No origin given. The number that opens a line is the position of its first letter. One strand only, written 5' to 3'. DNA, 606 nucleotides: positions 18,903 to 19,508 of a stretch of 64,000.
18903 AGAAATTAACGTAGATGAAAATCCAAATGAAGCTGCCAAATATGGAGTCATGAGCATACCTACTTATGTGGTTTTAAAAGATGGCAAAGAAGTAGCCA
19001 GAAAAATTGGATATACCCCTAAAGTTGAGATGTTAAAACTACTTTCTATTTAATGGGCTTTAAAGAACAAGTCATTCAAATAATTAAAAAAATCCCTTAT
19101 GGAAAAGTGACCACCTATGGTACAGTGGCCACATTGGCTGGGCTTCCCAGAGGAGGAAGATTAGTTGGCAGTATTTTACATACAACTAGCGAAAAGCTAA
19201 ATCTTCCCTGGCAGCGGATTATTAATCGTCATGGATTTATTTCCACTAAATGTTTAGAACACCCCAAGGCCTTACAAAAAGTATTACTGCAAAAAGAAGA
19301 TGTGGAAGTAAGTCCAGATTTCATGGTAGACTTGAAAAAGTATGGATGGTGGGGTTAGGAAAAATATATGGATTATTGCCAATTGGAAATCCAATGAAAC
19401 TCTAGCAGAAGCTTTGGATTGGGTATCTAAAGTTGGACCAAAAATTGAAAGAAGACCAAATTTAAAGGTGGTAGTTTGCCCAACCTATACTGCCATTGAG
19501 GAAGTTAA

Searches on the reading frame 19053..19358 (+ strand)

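Call 50: search_protein_families(library=pfam, proteins=[window:19053-19358:+], max_evalue=0.001)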
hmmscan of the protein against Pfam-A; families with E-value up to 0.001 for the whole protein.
window:19053-19358:+ (101 aa): 1 family
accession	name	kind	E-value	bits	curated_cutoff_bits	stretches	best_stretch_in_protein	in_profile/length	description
PF01035.26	DNA_binding_1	-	3.8e-20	72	27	1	3-84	2-81/81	6-O-methylguanine DNA methyltransferase, DNA binding domain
